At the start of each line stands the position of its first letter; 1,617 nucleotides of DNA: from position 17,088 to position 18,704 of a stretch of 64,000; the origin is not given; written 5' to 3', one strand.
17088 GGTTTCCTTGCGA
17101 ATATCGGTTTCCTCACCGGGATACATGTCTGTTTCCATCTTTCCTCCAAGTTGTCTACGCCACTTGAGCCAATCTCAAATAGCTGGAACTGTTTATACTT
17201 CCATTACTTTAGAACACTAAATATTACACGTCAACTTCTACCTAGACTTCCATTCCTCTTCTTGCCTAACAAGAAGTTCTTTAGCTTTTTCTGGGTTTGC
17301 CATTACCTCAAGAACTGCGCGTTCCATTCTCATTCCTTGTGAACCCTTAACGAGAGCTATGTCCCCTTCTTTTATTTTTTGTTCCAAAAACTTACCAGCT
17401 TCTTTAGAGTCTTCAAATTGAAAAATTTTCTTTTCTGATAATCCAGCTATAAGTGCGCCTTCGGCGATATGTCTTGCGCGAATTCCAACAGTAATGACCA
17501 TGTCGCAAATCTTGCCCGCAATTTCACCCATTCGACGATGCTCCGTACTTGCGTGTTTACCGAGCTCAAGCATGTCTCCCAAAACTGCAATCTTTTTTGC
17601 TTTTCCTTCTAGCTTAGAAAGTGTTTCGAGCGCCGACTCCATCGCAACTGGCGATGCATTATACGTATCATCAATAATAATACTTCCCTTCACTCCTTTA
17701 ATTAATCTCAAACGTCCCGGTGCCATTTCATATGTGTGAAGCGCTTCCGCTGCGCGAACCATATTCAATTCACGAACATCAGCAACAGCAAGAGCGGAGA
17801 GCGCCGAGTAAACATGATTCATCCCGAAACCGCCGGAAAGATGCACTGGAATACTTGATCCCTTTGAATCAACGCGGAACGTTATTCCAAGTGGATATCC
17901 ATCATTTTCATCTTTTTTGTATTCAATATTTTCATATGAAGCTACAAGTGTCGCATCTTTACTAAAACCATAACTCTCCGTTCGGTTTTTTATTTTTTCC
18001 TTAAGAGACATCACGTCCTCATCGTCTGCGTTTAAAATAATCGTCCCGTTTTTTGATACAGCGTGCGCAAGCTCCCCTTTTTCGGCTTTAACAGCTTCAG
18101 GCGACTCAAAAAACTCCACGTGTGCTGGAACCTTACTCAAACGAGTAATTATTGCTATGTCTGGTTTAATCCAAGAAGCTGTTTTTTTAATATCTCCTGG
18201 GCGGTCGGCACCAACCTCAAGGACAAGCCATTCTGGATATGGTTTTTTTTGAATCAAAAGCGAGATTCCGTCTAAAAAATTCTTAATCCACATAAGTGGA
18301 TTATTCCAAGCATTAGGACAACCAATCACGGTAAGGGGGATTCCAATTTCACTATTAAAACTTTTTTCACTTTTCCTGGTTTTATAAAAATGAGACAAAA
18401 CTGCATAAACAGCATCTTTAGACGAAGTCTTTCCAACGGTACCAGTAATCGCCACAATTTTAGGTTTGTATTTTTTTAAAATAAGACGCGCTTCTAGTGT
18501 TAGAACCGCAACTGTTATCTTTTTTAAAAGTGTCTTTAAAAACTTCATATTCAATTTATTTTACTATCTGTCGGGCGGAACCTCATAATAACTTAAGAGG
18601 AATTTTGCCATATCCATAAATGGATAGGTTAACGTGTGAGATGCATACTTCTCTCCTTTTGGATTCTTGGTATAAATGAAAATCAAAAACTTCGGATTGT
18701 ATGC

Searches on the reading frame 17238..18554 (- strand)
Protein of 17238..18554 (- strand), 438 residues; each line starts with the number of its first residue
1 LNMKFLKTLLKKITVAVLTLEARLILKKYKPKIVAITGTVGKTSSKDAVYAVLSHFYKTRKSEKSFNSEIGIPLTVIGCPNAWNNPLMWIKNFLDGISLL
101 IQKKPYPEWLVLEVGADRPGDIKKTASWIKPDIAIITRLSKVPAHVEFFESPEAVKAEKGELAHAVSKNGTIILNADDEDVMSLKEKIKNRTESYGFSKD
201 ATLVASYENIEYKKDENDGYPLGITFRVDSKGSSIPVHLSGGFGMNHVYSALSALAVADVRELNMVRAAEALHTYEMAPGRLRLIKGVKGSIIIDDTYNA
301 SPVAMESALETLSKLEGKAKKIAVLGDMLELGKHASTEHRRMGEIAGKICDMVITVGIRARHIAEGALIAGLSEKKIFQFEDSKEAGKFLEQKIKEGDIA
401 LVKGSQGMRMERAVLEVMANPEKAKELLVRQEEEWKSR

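Call 72: search_protein_families(library=pfam, max_evalue=0.01, proteins=[window:17238-18554:-])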
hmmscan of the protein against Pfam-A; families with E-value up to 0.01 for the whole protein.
window:17238-18554:- (438 aa): 2 families
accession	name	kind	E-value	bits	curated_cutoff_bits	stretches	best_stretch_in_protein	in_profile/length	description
PF08245.18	Mur_ligase_M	-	4e-27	95.9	24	2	107-258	57-200/200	Mur ligase middle domain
PF02875.26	Mur_ligase_C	-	8.7e-21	75.5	28.4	1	280-405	1-126/127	Mur ligase, glutamate ligase domain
